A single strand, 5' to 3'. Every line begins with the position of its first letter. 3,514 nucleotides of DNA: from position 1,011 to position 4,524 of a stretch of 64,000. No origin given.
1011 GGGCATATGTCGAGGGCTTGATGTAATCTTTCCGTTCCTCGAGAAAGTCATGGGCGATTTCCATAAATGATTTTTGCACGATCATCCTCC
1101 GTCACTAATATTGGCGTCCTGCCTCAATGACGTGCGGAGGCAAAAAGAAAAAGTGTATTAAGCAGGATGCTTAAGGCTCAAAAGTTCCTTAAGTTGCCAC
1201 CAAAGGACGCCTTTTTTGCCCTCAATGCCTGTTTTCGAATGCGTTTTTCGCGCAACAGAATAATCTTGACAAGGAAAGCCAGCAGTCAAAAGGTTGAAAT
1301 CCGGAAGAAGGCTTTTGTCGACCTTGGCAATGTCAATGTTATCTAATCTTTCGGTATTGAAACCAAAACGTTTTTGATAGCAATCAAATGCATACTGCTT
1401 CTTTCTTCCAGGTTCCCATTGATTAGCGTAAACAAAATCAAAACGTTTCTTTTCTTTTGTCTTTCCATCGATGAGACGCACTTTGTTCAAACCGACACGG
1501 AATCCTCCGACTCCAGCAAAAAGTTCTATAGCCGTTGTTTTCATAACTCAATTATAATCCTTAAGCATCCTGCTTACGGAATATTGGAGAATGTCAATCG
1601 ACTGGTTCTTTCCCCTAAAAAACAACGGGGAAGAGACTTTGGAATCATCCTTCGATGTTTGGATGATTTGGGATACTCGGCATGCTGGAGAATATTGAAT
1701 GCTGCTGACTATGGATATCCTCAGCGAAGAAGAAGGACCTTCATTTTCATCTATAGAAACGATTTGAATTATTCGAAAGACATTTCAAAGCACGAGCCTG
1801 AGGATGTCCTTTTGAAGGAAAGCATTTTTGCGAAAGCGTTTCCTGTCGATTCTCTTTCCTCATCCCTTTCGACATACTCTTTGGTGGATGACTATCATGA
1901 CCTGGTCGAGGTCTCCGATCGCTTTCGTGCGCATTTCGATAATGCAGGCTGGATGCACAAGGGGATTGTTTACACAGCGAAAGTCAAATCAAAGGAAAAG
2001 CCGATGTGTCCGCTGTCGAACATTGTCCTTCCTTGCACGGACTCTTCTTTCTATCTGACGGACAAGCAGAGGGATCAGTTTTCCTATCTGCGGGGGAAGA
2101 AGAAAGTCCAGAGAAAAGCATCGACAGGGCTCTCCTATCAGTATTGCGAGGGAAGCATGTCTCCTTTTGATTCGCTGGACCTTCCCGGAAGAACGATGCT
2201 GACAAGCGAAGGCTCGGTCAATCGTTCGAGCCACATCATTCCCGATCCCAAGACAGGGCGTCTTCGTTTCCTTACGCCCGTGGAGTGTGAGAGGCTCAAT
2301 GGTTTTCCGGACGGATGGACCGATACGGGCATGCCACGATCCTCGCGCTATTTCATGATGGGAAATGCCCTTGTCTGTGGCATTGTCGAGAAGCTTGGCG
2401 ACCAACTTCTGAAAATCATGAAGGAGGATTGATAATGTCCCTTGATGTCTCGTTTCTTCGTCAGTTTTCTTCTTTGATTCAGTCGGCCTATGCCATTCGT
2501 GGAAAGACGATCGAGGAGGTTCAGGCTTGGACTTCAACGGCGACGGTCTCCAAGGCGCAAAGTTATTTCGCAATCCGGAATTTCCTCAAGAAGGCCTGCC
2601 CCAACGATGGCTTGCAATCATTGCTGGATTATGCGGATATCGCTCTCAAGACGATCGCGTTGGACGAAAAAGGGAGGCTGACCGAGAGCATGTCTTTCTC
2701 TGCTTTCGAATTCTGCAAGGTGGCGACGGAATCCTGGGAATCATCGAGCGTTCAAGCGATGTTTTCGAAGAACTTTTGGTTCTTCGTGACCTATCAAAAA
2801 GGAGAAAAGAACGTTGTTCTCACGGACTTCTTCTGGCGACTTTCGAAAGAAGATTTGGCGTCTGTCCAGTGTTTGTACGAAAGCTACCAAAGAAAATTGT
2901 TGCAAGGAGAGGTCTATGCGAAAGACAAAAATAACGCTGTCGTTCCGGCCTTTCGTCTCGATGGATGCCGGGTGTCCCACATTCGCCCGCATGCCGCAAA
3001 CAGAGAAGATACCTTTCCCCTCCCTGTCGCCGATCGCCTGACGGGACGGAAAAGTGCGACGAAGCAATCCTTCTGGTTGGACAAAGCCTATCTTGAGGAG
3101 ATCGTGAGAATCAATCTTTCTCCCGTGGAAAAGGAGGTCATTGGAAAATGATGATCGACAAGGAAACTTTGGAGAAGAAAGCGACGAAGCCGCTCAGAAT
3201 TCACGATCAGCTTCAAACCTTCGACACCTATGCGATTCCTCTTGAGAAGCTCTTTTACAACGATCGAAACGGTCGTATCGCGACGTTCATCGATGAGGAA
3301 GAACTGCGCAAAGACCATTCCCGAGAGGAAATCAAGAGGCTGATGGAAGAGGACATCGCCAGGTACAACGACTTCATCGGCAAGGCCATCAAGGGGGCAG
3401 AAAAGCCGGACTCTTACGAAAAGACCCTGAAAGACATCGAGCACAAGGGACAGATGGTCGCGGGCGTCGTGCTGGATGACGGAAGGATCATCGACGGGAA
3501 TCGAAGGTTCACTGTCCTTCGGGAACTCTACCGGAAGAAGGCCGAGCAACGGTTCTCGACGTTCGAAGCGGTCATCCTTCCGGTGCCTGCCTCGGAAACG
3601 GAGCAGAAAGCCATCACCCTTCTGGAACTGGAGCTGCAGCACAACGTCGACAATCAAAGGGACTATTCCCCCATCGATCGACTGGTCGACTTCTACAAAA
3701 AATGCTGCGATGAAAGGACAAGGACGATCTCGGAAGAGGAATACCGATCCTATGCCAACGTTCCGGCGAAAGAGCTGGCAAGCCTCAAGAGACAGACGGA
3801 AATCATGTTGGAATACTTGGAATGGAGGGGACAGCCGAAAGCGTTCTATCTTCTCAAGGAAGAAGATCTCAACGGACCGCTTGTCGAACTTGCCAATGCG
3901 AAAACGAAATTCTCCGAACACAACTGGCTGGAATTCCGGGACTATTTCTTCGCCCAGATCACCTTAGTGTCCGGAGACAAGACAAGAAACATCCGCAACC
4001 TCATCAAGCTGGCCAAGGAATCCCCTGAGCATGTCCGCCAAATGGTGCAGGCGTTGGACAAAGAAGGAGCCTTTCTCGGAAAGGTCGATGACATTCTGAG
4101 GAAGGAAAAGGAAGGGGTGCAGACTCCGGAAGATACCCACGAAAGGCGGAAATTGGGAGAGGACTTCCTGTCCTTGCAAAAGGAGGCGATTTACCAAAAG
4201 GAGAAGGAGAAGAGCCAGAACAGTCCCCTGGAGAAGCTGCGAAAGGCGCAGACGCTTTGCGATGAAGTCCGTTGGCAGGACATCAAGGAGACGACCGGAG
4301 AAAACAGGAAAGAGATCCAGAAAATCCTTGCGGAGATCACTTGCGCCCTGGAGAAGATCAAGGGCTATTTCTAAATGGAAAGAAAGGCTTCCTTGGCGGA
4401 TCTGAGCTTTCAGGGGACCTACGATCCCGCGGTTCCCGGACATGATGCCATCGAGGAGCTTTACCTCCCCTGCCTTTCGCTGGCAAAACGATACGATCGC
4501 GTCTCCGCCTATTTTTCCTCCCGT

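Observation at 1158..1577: Intragenic inverton: the 5' third of a C5-cytosine methyltransferase gene is flipped between 18-bp perfect inverted repeats beside a tyrosine recombinase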

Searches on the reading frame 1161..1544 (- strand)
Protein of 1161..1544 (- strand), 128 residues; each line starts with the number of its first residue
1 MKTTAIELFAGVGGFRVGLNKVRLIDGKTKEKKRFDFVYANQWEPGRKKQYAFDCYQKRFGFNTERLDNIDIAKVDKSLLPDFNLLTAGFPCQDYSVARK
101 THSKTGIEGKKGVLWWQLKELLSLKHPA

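Call 22: find_homologous_proteins(query=window:1161-1544:-, max_evalue=1e-20)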
Query seq(128 aa) (128 aa): 1192 proteins with E <= 1e-20 among 1899 candidates; the best 120 are listed.
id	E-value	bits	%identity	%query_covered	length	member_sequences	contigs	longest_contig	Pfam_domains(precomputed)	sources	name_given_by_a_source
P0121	3.1e-82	291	100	100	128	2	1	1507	PF00145.24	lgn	-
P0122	2.0e-68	247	82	100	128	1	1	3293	PF00145.24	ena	-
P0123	3.8e-68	246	82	100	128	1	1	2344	PF00145.24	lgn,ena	-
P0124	1.4e-67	244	81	100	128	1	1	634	PF00145.24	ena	-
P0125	1.2e-48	183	69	88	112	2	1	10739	PF00145.24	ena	-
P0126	3.2e-46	175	65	99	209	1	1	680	PF00145.24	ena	-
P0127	3.9e-46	175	64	99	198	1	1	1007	PF00145.24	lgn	-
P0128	3.9e-45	171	63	100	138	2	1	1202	PF00145.24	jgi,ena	-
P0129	1.9e-44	169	61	99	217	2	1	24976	PF00145.24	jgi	jgi:DNA (cytosine-5)-methyltransferase 1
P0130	3.8e-44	168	61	99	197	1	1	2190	PF00145.24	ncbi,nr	ncbi:MAG TPA: DNA (cytosine-5-)-methyltransferase, partial [Bacilli bacterium]|nr:DNA (cytosine-5-)-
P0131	2.1e-43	166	63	99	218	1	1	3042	PF00145.24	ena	-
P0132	2.3e-43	166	59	99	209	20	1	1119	PF00145.24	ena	-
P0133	8.5e-43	164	62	100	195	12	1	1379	PF00145.24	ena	-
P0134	1.2e-42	163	60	98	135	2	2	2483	PF00145.24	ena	-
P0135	1.7e-42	163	61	99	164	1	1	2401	PF00145.24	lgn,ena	-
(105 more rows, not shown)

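Call 24: find_encoding_contigs(protein=P0125, flank=6000, max_places=5)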
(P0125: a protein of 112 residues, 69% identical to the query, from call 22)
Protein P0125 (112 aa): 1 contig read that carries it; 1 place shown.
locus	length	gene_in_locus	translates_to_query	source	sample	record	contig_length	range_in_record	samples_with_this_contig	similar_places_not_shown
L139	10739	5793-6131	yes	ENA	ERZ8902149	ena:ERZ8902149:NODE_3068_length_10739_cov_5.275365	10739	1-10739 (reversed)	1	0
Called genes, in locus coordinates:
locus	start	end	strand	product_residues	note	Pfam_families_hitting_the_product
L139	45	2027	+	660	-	PF13306:LRR_5, PF13855:LRR_8 (faint), PF13306:LRR_5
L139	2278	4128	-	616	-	PF03235:GmrSD_N, PF07510:GmrSD_C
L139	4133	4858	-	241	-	-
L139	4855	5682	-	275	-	PF00145:DNA_methylase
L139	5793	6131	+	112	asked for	PF00145:DNA_methylase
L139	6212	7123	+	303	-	PF00589:Phage_integrase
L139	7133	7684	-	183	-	PF03602:Cons_hypoth95, PF02086:MethyltransfD12 (faint)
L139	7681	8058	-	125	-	PF06133:Com_YlbF (weak)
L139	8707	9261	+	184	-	PF01327:Pep_deformylase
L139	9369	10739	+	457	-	?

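Call 25: find_encoding_contigs(protein=P0121, flank=6000, max_places=5)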
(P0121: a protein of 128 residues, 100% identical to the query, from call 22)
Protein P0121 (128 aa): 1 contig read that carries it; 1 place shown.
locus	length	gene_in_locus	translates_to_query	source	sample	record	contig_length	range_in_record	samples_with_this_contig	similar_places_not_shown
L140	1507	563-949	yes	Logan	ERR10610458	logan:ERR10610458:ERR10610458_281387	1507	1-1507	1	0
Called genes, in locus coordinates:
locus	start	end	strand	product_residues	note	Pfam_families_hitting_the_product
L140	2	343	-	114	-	?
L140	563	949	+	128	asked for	PF00145:DNA_methylase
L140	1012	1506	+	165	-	?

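Call 32: list_cluster_members(proteins=[P0003, P0008, P0121, P0122, P0123, P0124, P0125])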
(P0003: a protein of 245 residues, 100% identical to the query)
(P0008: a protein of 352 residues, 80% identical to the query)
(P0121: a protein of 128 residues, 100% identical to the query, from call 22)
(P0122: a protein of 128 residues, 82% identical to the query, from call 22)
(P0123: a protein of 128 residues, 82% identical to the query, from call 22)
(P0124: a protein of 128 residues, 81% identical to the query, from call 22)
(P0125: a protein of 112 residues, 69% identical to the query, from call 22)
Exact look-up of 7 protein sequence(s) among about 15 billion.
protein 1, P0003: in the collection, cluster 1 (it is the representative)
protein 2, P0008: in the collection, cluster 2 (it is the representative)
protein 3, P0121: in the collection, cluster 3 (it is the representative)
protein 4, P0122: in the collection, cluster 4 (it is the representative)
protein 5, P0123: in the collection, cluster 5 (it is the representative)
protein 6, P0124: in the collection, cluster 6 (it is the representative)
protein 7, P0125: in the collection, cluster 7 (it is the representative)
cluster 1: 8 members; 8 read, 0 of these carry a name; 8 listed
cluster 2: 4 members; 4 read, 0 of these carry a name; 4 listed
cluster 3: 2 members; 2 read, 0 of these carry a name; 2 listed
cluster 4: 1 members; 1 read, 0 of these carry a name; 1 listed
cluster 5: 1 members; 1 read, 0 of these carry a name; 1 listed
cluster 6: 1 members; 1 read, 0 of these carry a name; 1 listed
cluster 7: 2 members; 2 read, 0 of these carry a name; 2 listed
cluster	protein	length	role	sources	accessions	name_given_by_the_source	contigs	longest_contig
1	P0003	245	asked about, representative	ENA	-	-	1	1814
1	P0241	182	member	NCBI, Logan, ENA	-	-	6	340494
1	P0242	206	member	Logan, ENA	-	-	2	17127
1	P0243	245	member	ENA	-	-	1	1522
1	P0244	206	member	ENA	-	-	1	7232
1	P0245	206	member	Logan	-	-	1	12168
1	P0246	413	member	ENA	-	-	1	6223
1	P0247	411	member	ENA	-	-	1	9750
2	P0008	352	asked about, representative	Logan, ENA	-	-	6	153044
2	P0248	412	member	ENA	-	-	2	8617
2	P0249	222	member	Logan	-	-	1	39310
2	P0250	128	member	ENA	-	-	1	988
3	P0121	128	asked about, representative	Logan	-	-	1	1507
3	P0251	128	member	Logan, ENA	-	-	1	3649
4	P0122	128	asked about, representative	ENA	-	-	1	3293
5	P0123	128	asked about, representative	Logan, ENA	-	-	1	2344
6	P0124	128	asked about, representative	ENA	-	-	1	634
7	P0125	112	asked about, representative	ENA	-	-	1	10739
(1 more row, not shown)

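Call 34: find_encoding_contigs(protein=P0246, flank=5000, max_places=5)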
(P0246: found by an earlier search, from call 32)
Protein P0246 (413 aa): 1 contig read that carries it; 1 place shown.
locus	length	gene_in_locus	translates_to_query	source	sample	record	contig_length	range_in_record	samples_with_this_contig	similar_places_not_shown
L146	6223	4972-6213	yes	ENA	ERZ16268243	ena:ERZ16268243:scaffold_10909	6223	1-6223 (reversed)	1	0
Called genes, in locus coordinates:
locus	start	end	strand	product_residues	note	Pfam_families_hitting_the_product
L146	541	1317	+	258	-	PF05704:Caps_synth (weak), PF12919:TcdA_TcdB (faint), PF04488:Gly_transf_sug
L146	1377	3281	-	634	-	PF01391:Collagen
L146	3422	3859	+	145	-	PF02834:LigT_PEase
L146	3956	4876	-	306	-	PF00589:Phage_integrase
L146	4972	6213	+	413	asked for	PF00145:DNA_methylase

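Call 35: find_encoding_contigs(protein=P0248, flank=5000, max_places=5)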
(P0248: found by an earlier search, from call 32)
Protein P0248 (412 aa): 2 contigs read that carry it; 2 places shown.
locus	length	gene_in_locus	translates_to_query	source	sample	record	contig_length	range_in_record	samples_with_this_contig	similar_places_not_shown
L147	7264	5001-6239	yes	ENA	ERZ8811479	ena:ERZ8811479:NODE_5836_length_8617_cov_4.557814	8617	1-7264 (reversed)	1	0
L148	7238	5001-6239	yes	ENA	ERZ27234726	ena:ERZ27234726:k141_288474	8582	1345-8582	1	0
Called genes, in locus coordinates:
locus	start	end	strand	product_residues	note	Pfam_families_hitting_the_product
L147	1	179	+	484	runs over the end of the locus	PF14808:TMEM164 (weak)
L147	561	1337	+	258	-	PF12919:TcdA_TcdB (faint), PF04488:Gly_transf_sug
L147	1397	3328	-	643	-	-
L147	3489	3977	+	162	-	PF02834:LigT_PEase, PF10469:AKAP7_NLS (weak)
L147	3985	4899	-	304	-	PF00589:Phage_integrase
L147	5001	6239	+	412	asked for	PF00145:DNA_methylase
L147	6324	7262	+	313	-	?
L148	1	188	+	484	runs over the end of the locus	PF14808:TMEM164 (weak)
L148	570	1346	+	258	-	PF12919:TcdA_TcdB (faint), PF04488:Gly_transf_sug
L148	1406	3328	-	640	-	-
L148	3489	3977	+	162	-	PF02834:LigT_PEase, PF10469:AKAP7_NLS (weak)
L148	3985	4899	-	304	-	PF00589:Phage_integrase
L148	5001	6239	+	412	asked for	PF00145:DNA_methylase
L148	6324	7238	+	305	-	?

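Call 36: find_encoding_contigs(protein=P0247, flank=5000, max_places=5)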
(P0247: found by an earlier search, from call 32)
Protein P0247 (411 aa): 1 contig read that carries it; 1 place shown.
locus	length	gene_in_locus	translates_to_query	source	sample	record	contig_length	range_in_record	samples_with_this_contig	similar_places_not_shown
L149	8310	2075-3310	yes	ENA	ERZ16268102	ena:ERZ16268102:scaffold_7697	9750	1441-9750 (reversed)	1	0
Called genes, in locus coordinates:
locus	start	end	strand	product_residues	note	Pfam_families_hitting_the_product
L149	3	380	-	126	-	?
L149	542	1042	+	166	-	PF02834:LigT_PEase, PF10469:AKAP7_NLS (faint)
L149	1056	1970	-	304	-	PF00589:Phage_integrase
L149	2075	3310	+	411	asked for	PF00145:DNA_methylase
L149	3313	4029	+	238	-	PF02976:MutH (weak)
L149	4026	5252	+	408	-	-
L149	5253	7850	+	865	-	PF13091:PLDc_2 (weak), PF00176:SNF2-rel_dom, PF00270:DEAD (weak), PF04851:ResIII, PF00271:Helicase_C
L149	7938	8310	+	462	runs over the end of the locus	PF09903:DUF2130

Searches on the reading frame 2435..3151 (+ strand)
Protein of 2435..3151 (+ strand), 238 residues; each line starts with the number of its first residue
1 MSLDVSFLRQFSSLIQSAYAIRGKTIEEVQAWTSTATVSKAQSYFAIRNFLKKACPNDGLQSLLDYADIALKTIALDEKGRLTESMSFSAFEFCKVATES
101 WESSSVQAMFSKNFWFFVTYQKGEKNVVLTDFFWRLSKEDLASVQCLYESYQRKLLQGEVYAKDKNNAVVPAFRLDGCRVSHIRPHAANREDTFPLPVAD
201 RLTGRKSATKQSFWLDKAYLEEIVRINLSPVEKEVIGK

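Call 7: search_protein_families(library=pfam, proteins=[window:2435-3151:+], max_evalue=0.01)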
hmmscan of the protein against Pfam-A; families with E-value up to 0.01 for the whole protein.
window:2435-3151:+ (238 aa): 1 family
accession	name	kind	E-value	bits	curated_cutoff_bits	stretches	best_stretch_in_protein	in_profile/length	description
PF02976.21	MutH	-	2.6e-06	27.7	23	1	66-142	15-98/103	DNA mismatch repair enzyme MutH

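Call 8: search_protein_families(library=padloc, proteins=[window:2435-3151:+], max_evalue=0.01)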
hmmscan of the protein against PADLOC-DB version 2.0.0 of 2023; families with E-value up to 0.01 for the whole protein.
window:2435-3151:+ (238 aa): 1 family
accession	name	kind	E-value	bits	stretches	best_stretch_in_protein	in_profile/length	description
PDLC03553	REase_II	-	2.1e-13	47.9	1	54-224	319-522/527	Type II restriction enzyme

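Call 9: search_protein_families(library=ncbifam, proteins=[window:2435-3151:+], max_evalue=0.01)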
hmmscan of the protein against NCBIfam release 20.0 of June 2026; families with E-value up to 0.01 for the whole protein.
window:2435-3151:+ (238 aa): 2 families
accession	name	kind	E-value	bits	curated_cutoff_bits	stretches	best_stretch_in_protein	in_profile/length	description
NF040973.1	restrict_Sau3AI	equivalog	1.4e-26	93.5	300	1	64-224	298-474/475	Sau3AI family type II restriction endonuclease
NF003458.0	PRK05070.1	equivalog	2.1e-06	27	243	1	14-162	12-167/223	DNA mismatch repair endonuclease MutH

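Call 50: search_solved_structures(query=window:2435-3151:+, max_evalue=0.01, show_alignments=3)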
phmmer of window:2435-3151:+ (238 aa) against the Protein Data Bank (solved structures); distinct sequences matched with E-value up to 0.01: 3.
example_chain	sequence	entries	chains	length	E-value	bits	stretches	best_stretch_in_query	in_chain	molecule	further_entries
2reu_A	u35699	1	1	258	2e-07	34.2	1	65-222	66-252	Type II restriction enzyme Sau3AI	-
4pxg_A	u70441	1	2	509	2.2e-07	34.1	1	65-222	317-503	Type-2 restriction enzyme Sau3AI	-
7xm0_A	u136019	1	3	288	2.5e-07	33.9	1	65-222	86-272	Type II restriction enzyme Sau3AI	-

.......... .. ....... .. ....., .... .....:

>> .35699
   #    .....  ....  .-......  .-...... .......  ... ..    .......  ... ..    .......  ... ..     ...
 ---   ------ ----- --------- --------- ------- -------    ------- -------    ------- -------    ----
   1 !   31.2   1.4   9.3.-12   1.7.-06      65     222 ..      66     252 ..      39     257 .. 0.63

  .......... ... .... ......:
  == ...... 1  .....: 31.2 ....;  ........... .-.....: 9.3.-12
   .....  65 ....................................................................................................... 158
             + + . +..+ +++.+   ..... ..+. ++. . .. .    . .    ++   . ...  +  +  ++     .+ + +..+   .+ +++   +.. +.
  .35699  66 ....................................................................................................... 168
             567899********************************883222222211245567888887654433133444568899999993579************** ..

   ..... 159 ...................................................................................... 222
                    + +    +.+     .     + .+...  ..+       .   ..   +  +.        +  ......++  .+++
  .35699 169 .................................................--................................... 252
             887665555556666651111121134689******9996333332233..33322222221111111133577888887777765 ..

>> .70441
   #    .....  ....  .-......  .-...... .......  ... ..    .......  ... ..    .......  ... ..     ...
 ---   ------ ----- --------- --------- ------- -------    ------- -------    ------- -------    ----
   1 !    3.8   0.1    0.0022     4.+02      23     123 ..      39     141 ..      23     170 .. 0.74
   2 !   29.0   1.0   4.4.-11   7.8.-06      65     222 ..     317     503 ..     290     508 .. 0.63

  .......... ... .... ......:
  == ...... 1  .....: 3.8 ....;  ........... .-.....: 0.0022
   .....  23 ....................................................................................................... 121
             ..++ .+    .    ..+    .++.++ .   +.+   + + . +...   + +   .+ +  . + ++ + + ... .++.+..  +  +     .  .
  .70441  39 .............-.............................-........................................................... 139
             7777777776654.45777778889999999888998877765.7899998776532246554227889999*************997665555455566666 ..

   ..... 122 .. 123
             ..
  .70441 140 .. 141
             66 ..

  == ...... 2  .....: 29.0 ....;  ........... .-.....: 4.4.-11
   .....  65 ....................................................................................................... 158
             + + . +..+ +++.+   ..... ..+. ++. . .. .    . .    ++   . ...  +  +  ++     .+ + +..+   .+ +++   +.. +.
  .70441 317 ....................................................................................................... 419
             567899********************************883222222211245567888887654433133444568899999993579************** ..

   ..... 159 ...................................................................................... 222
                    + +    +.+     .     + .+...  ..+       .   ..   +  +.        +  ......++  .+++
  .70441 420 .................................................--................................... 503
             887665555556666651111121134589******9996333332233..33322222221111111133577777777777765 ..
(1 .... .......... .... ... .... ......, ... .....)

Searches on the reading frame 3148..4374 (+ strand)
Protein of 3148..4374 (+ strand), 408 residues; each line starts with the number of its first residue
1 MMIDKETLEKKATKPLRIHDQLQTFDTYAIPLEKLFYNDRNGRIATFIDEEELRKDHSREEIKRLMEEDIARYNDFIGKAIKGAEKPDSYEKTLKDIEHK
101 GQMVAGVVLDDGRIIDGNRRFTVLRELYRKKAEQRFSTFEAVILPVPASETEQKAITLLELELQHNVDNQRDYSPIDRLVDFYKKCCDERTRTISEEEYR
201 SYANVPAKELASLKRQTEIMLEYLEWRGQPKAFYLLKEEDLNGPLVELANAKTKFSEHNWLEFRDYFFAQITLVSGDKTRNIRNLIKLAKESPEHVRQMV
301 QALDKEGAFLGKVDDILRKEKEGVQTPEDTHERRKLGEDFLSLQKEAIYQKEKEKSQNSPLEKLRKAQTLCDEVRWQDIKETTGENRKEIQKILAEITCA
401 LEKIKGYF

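Call 7: search_protein_families(library=pfam, proteins=[window:3148-4374:+], max_evalue=0.01)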
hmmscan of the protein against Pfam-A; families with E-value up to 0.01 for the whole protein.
window:3148-4374:+ (408 aa): 0 families

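Call 8: search_protein_families(library=padloc, proteins=[window:3148-4374:+], max_evalue=0.01)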
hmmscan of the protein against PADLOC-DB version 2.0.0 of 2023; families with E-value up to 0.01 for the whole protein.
window:3148-4374:+ (408 aa): 0 families

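Call 9: search_protein_families(library=ncbifam, proteins=[window:3148-4374:+], max_evalue=0.01)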
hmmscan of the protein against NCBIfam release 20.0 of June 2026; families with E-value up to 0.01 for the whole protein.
window:3148-4374:+ (408 aa): 1 family
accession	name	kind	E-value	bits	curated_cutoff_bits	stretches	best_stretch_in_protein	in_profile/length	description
TIGR03764.1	ICE_PFGI_1_parB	hypoth_equivalog_domain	0.0073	16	143.75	0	117-153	66-101/260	ParB family protein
